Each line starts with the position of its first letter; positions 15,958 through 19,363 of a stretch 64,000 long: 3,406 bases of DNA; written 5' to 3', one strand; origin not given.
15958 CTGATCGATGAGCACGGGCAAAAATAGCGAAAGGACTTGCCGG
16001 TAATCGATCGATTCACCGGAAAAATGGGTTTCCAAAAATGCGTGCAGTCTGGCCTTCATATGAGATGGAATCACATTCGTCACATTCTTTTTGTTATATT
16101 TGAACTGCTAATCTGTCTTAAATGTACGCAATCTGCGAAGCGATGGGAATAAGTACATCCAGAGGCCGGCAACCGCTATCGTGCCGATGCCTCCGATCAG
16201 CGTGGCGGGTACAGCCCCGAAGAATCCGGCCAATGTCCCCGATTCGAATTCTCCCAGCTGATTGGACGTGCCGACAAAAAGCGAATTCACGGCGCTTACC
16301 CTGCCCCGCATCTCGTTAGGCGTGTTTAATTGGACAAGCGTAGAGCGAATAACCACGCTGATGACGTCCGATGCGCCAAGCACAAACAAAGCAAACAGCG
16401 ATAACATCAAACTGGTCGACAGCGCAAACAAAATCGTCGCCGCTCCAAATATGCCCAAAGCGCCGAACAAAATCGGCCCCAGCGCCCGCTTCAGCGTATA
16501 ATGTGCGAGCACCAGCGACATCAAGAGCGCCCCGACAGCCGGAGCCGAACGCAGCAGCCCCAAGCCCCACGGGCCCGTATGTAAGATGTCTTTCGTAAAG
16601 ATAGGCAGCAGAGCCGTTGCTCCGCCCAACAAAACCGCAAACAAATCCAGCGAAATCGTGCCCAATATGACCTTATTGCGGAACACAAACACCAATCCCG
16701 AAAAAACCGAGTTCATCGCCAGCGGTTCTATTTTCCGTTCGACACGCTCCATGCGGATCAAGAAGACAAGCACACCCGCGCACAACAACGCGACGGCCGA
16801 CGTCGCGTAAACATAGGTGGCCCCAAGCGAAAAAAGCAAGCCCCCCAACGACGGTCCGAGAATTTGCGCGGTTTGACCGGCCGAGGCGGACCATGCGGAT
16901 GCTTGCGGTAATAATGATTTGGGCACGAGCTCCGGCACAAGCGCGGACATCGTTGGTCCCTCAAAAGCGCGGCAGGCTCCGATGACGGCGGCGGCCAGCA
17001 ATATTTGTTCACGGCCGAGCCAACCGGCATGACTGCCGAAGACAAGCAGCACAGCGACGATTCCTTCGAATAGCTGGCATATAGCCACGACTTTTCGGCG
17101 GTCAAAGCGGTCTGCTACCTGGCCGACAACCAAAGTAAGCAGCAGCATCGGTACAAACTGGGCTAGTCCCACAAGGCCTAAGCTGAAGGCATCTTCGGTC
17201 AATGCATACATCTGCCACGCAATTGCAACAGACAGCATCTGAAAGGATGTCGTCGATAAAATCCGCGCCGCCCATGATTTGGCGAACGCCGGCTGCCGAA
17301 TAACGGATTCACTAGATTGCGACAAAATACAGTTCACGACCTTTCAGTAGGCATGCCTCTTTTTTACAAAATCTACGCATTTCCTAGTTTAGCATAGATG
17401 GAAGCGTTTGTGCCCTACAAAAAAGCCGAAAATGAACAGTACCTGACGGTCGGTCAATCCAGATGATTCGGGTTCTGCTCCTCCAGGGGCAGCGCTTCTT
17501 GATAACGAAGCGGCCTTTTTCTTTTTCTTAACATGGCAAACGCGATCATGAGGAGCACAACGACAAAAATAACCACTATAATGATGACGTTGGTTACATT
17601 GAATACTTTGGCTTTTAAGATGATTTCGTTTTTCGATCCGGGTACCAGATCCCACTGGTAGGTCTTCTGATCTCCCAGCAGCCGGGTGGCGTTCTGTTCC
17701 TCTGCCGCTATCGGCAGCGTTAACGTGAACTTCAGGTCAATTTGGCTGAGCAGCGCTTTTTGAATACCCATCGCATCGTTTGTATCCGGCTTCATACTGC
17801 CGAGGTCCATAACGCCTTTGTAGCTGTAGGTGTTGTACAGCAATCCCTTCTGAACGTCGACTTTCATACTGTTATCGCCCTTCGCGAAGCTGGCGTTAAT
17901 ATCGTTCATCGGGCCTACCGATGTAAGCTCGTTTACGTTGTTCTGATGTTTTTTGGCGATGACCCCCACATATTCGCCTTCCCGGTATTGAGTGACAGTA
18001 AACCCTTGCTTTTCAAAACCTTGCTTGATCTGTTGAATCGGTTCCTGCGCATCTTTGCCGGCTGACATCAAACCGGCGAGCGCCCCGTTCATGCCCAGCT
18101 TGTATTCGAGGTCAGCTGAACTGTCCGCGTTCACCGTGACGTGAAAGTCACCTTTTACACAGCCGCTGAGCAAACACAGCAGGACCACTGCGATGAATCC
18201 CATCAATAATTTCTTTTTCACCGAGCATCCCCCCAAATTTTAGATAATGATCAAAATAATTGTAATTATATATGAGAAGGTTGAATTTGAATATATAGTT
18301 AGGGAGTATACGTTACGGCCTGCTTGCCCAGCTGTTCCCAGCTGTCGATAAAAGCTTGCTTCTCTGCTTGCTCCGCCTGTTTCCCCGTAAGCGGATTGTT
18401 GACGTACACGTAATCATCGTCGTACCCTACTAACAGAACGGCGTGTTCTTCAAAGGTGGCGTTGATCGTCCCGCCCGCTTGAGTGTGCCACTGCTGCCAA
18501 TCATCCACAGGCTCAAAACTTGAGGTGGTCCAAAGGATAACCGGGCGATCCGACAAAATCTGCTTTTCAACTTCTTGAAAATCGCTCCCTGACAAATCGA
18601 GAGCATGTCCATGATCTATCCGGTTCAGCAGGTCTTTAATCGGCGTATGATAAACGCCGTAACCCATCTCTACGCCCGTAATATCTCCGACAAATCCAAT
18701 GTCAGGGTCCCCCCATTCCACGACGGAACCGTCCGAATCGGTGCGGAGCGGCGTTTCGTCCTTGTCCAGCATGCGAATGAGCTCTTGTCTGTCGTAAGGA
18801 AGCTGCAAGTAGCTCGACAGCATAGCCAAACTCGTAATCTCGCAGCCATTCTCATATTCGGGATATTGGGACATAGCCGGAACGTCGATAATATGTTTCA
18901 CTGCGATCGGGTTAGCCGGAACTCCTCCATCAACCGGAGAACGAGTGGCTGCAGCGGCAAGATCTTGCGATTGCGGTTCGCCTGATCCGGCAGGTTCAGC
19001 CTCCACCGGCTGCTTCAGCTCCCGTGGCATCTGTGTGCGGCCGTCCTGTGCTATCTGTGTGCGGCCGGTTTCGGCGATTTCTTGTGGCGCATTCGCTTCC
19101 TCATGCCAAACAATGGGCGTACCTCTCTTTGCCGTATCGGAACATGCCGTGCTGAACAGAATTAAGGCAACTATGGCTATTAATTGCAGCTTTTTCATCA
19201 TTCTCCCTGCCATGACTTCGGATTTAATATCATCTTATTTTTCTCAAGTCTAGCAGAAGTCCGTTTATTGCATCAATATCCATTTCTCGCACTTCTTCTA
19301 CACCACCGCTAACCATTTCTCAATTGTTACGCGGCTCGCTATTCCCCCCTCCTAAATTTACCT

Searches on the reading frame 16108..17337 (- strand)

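Call 77: search_protein_families(library=pfam, proteins=[window:16108-17337:-], max_evalue=0.00001)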
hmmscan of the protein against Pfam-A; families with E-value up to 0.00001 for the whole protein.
window:16108-17337:- (409 aa): 2 families
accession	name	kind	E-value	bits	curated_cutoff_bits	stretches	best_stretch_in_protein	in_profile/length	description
PF05977.19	MFS_3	-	3.9e-36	125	27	1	11-397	5-393/524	Transmembrane secretion effector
PF07690.21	MFS_1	-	3.2e-35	122.1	33.4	1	23-356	3-340/347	Major Facilitator Superfamily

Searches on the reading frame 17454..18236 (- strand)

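Call 77: search_protein_families(library=pfam, proteins=[window:17454-18236:-], max_evalue=0.00001)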
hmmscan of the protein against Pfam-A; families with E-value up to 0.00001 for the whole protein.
window:17454-18236:- (260 aa): 1 family
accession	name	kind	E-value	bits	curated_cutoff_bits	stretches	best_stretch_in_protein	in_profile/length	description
PF21946.1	LppM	-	9.7e-10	39.3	27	1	30-208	3-150/153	LppM domain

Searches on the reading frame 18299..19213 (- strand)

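Call 77: search_protein_families(library=pfam, proteins=[window:18299-19213:-], max_evalue=0.00001)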
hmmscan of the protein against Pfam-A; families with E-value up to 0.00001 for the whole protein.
window:18299-19213:- (304 aa): 1 family
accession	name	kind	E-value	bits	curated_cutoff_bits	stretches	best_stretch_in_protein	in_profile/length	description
PF13529.12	Peptidase_C39_2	-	8.2e-32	111.2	24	1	109-274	1-142/143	Peptidase_C39 like family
